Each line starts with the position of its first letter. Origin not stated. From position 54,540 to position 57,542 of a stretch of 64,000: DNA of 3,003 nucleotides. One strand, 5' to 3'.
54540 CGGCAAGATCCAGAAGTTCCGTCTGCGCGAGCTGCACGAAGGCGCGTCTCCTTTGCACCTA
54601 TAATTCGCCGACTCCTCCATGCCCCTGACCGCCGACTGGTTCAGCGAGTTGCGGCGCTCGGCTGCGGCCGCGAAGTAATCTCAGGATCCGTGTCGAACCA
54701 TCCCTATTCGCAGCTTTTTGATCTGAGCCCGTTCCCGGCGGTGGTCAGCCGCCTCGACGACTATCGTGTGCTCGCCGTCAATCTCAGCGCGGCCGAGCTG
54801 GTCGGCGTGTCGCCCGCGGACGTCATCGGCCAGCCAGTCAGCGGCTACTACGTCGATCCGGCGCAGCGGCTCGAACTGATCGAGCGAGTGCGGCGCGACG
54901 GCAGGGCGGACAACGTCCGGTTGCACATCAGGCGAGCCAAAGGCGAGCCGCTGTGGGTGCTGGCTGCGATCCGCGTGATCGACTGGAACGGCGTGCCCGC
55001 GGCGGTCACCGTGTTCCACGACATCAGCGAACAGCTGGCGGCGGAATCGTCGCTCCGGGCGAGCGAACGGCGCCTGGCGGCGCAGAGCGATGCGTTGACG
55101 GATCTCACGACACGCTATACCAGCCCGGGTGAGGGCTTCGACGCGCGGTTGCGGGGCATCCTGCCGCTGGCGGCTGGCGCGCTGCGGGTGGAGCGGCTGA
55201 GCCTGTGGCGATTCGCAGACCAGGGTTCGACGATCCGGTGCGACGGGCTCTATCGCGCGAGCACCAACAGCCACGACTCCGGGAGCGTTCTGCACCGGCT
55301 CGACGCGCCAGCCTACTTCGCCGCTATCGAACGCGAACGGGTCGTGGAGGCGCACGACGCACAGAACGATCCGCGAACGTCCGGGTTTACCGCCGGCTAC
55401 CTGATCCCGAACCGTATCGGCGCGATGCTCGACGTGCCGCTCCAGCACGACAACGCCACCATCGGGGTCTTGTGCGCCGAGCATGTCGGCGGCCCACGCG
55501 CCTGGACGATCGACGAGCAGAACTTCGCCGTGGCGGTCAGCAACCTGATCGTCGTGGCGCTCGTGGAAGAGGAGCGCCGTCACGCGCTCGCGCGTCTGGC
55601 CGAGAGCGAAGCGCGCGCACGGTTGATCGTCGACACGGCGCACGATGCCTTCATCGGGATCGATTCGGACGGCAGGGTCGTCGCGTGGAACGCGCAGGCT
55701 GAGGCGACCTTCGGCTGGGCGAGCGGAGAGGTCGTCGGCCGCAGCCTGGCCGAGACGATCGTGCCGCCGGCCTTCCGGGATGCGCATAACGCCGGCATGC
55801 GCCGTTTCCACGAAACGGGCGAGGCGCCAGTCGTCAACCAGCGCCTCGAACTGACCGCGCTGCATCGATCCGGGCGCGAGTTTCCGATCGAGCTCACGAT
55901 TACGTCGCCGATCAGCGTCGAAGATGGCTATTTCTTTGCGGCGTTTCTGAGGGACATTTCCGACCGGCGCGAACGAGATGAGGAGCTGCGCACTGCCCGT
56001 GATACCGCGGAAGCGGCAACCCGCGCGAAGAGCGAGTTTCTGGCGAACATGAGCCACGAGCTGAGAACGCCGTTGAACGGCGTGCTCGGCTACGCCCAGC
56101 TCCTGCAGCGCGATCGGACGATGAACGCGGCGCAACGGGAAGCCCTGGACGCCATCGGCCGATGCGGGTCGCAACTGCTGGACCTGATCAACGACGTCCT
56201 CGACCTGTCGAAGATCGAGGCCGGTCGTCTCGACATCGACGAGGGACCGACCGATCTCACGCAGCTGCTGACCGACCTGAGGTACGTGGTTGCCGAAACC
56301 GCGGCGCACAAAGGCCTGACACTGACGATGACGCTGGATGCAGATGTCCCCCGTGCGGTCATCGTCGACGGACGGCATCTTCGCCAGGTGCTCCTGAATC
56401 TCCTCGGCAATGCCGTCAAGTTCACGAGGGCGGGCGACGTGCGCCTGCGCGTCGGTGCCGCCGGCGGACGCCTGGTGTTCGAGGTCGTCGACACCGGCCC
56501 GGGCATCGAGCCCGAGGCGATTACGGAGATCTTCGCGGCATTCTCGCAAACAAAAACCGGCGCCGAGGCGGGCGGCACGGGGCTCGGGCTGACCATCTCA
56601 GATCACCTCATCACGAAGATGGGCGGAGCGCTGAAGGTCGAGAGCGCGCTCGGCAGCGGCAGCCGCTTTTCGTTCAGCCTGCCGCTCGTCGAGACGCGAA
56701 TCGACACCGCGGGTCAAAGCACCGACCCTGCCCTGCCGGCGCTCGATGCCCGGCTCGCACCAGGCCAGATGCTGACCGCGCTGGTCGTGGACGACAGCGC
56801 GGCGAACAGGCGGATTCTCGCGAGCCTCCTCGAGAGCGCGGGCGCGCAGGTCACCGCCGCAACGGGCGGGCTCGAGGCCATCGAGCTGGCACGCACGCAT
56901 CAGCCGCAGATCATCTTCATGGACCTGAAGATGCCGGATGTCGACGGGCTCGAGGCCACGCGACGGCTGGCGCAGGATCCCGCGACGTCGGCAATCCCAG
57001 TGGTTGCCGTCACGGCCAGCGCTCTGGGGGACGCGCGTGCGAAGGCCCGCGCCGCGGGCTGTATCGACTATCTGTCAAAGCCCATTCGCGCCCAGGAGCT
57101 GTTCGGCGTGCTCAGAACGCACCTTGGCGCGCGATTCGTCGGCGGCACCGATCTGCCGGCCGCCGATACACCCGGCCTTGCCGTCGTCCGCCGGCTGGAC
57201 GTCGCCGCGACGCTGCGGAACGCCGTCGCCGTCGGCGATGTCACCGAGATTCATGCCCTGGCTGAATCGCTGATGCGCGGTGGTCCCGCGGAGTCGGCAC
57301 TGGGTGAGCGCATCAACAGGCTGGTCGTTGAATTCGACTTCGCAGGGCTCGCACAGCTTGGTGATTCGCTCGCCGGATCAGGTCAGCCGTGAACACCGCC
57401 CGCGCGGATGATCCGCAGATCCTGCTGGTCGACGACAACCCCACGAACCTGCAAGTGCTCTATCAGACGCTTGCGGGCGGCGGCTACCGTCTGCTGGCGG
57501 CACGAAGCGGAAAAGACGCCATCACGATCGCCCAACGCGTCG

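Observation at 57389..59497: REC / catalytically degenerate sigma54-type AAA+ / Ser-Thr kinase fusion protein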

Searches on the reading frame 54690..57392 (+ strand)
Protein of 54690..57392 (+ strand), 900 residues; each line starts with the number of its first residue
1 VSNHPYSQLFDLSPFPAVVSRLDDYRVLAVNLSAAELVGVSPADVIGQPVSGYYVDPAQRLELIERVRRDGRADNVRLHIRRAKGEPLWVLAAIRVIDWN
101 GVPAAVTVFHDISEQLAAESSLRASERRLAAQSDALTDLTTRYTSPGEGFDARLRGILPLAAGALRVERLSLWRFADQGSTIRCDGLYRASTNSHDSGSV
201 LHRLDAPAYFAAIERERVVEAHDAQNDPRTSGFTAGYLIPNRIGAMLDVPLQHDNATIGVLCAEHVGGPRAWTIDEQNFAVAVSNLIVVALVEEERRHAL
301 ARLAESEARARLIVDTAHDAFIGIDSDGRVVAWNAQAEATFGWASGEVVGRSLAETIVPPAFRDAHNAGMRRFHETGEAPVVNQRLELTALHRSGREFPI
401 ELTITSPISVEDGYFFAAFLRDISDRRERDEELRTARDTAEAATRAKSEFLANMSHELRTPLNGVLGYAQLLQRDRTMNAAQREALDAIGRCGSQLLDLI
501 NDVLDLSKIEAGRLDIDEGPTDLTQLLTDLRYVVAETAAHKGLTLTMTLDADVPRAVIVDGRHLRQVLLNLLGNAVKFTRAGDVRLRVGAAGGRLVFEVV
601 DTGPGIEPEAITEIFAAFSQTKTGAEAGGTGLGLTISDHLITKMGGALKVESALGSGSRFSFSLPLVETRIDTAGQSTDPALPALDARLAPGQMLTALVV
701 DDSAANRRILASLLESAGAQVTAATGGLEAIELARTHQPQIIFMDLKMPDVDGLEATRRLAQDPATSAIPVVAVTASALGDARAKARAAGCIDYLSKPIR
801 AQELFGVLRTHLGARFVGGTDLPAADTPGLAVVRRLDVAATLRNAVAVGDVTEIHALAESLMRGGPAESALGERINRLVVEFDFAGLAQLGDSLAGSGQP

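Call 3: search_protein_families(library=pfam, proteins=[window:54690-57392:+], max_evalue=0.1)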
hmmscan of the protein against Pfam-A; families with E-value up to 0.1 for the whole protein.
window:54690-57392:+ (900 aa): 11 families
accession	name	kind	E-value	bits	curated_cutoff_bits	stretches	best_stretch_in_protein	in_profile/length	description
PF02518.31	HATPase_c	-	5.1e-28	98.2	26.4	1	560-666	2-109/111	Histidine kinase-, DNA gyrase B-, and HSP90-like ATPase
PF00072.30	Response_reg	-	4.2e-26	91.7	30.2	1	698-806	2-108/111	Response regulator receiver domain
PF13426.13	PAS_9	-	7.7e-26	90.8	27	2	21-114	7-103/103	PAS domain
PF00989.32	PAS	-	1.6e-23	83.3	22.6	2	311-423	4-113/113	PAS fold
PF00512.31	HisKA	-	4.2e-23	81.6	26.9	1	446-512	1-66/66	His Kinase A (phospho-acceptor) domain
PF08448.16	PAS_4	-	1e-16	61.5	23.1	2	315-428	2-110/110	PAS fold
PF01590.32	GAF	-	2.6e-11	44.6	22.4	1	153-291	5-133/133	GAF domain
PF13188.13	PAS_8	-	9.2e-09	35.3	21.8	2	6-51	3-44/65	PAS domain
PF08447.18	PAS_3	-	0.00015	22.4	25.6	1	30-107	4-86/89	PAS fold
PF13581.12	HATPase_c_2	-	0.0027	18.2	27.4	1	572-639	40-107/127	Histidine kinase-like ATPase domain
PF12860.13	PAS_7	-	0.068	13.7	27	0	320-358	7-46/115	PAS fold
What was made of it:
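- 54690..57392 (+): Cognate hybrid sensor histidine kinase (900 aa): PAS, GAF, PAS, HisKA, HATPase_c, REC, plus an 85-aa four-helix tail. Its stop overlaps the start of the next gene. Pfam in call 3.
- No HTH_8 remnant lies between the lid and the kinase (call 3).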

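Call 4: search_protein_families(library=ncbifam, proteins=[window:54690-57392:+], max_evalue=0.1)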
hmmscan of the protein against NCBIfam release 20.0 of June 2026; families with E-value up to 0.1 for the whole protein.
window:54690-57392:+ (900 aa): 165 families (the best 25 are shown)
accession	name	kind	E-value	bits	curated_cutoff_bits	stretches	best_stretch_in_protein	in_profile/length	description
TIGR02956.1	TMAO_torS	equivalog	1.2e-105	354.7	676.5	1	434-812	451-820/967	TMAO reductase system sensor histidine kinase/response regulator TorS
NF011874.0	PRK15347.1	equivalog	9.4e-101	338.3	852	2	427-669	378-617/921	two component system sensor kinase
NF008318.0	PRK11107.1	equivalog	5.7e-98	329.1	890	2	432-670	278-522/920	two-component sensor histidine kinase BarA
NF008302.0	PRK11091.1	equivalog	8.7e-83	278.8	838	1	295-811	142-642/779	aerobic respiration two-component sensor histidine kinase ArcB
NF038297.2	hybrid_HK_HrmK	equivalog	5.5e-81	273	725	1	420-805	208-601/607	hybrid histidine kinase/response regulator HrmK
NF041947.1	LuxQ_Vibrio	equivalog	2.2e-79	267.4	1200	1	421-808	446-835/843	quorum-sensing autoinducer 2 sensor kinase/phosphatase LuxQ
NF008099.0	PRK10841.1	equivalog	9.6e-75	252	920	2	420-674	443-698/949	two-component system sensor histidine kinase RcsC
NF008543.0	PRK11466.1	equivalog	1.6e-68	231.4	982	1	432-809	429-795/914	TMAO reductase system sensor histidine kinase/response regulator TorS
NF045901.1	HisKinLetSLeg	equivalog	8.2e-64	216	1650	2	428-665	274-517/906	two-component system sensor histidine kinase LetS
NF041832.1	near_NosP_CTERM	subfamily_domain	7.6e-54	183.2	400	1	441-808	1-366/370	NahK/ErcS family hybrid sensor histidine kinase/response regulator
NF047874.1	MASE3_PAS_HK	subfamily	1.4e-53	182.7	560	2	293-670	250-629/655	MASE3 domain-containing sensor histidine kinase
NF007420.1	PRK09959.1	equivalog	1e-51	175.7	1995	1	418-813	683-1071/1197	acid-sensing system histidine kinase EvgS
NF046044.1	PnpS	equivalog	5e-51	173.9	400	1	293-665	40-390/390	two-component system histidine kinase PnpS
TIGR02966.1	phoR_proteo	equivalog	8.9e-50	169.6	334.2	1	308-663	6-332/333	phosphate regulon sensor histidine kinase PhoR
NF008468.0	PRK11360.1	equivalog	2.4e-48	164.9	646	2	301-669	261-611/616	two-component system sensor histidine kinase AtoS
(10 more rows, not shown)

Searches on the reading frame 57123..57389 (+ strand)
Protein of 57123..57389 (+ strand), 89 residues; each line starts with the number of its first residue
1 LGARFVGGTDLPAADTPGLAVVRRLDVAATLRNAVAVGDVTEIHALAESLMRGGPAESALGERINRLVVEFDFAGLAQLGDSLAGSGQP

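Call 33: search_protein_families(library=pfam, proteins=[window:57126-57389:+], max_evalue=10)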
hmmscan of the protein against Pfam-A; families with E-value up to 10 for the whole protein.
seq(88 aa): 0 families

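Call 66: find_homologous_proteins(query=window:57123-57389:+, max_evalue=0.001)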
Query window:57123-57389:+ (89 aa): 11 proteins with E <= 0.001 among 29 candidates.
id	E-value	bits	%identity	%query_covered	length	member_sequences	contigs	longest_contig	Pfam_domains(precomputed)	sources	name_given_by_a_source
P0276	1.1e-34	136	79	100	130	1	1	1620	-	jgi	jgi:CheY-like chemotaxis protein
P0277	1.9e-34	135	79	100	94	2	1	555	-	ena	-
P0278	8.8e-32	127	78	97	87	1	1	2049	-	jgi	jgi:hypothetical protein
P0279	1.2e-31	126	78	97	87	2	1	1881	-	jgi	-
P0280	1.5e-31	126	79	96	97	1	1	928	-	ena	-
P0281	3.2e-27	112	69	100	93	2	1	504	-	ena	-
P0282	6.5e-25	105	68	98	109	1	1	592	-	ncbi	-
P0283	2.3e-19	87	71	70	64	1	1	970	-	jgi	jgi:hypothetical protein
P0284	7.0e-18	83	90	56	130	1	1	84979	-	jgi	jgi:CheY-like chemotaxis protein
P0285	2.9e-15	74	77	63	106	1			-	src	-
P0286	2.3e-13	68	50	93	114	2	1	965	-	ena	-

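Call 68: search_solved_structures(query=A3, max_evalue=10, show_alignments=2)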
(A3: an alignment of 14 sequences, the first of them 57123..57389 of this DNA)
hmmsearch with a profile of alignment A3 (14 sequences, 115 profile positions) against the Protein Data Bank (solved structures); distinct sequences matched with E-value up to 10: 4.
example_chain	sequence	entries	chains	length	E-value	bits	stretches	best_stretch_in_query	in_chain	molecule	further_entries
7du6_A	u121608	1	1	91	0.59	13.6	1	48-93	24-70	mkDPBB_sym2 protein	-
7du7_A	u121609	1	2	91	0.59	13.6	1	48-93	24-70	mkDPBB_sym1 protein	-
9y1s_A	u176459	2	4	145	0.7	13.4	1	45-95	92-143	Rhobin9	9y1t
7di1_A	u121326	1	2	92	1.1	12.8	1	48-92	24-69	mkDPBB_sym_86 protein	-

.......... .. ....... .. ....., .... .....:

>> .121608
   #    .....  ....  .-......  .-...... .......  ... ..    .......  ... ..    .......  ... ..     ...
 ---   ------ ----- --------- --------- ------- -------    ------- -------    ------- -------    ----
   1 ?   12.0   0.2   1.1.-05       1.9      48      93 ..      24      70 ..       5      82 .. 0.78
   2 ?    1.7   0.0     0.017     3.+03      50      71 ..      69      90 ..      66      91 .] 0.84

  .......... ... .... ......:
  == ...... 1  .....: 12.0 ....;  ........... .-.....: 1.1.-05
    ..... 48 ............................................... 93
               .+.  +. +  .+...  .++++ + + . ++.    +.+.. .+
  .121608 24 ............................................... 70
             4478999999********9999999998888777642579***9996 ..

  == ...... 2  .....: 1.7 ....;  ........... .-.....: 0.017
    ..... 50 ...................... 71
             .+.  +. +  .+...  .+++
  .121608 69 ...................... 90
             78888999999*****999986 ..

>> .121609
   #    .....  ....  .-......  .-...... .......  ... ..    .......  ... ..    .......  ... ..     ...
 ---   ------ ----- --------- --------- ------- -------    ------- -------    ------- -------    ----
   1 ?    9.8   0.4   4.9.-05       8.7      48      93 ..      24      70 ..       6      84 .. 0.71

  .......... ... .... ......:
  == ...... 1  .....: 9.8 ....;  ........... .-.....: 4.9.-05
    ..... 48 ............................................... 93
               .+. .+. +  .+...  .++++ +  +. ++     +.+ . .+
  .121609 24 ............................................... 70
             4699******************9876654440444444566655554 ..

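Call 89: predict_structure(alignment_id=A4)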
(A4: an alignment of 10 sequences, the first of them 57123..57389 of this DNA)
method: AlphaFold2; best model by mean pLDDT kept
length: 89 residues; sequences in the alignment: 10
mean_pLDDT: 79.6   pTM: 0.67
mean pLDDT of the five models: 79.6, 77.7, 76.7, 75.8, 75.4
residues with pLDDT >= 90: 47; 70-90: 20; 50-70: 9; < 50: 13
segments of 3 or more residues with pLDDT < 50: 1-11
pLDDT, mean of each block of 10 residues (from residue 1): 39 58 87 93 94 90 93 91 68
secondary structure, 60 per line:
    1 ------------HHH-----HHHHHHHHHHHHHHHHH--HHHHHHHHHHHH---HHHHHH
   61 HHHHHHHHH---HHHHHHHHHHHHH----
elements in order: H21-37 H40-51 H55-69 H73-85

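Call 91: fold_search(model_id=the predicted structure, library=pdb)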
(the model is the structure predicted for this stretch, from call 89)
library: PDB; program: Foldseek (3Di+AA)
matches with E <= 10: 67; with E <= 0.001: 0
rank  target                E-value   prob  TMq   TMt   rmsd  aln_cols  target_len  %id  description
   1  4j7k_D                1.9e+00  0.20  0.34  0.35  13.7        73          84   12  The crystal structure of a secreted protein EsxB (Mutant E54Q) from Bacillus anthracis str. Sterne (released 2013-03-06)
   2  8s05_B                2.4e+00  0.41  0.47  0.14   3.9        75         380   11  ArnAB complex an archaeal ortholog of the Sec23/24 core motif (released 2025-10-29)
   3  4j11_B                2.4e+00  0.20  0.36  0.34  14.3        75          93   11  The crystal structure of a secreted protein ESXB (wild-type, in P21 space group) from Bacillus anthracis str. sterne (released 2013-02-13)
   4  4j7k_B                2.4e+00  0.20  0.35  0.34  14.3        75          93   11  The crystal structure of a secreted protein EsxB (Mutant E54Q) from Bacillus anthracis str. Sterne (released 2013-03-06)
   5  4j10_B                2.4e+00  0.18  0.34  0.36  13.8        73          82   12  The crystal structure of a secreted protein ESXB (SeMet-labeled) from Bacillus anthracis str. Sterne (released 2013-02-13)
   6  4j41_B                2.6e+00  0.18  0.34  0.35  13.2        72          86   14  The crystal structure of a secreted protein EsxB (Mutant P67A) from Bacillus anthracis str. Sterne (released 2013-02-20)
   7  4j41_A                2.7e+00  0.18  0.34  0.34  13.4        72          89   14  The crystal structure of a secreted protein EsxB (Mutant P67A) from Bacillus anthracis str. Sterne (released 2013-02-20)
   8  4j41_F                2.7e+00  0.16  0.33  0.36  13.5        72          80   14  The crystal structure of a secreted protein EsxB (Mutant P67A) from Bacillus anthracis str. Sterne (released 2013-02-20)
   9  4j7k_A                2.7e+00  0.16  0.33  0.33  13.3        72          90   12  The crystal structure of a secreted protein EsxB (Mutant E54Q) from Bacillus anthracis str. Sterne (released 2013-03-06)
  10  6gow_E                2.7e+00  0.14  0.36  0.31  12.2        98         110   16  Crystal structure of the flagellin-FliS complex from Bacillus subtilis crystallized in spacegroup P22121 (released 2018-08-29)
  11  8s05_A                2.9e+00  0.47  0.50  0.14   3.3        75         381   11  ArnAB complex an archaeal ortholog of the Sec23/24 core motif (released 2025-10-29)
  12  4j11_D                2.9e+00  0.15  0.34  0.35  13.8        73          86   12  The crystal structure of a secreted protein ESXB (wild-type, in P21 space group) from Bacillus anthracis str. sterne (released 2013-02-13)
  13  4j11_A                3.0e+00  0.15  0.33  0.34  13.3        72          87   12  The crystal structure of a secreted protein ESXB (wild-type, in P21 space group) from Bacillus anthracis str. sterne (released 2013-02-13)
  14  4j10_A                3.0e+00  0.15  0.33  0.33  13.3        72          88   12  The crystal structure of a secreted protein ESXB (SeMet-labeled) from Bacillus anthracis str. Sterne (released 2013-02-13)
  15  5maw_E                3.0e+00  0.14  0.37  0.31   9.8        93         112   17  Crystal structure of the flagellin-FliS complex from Bacillus subtilis (released 2017-12-20)
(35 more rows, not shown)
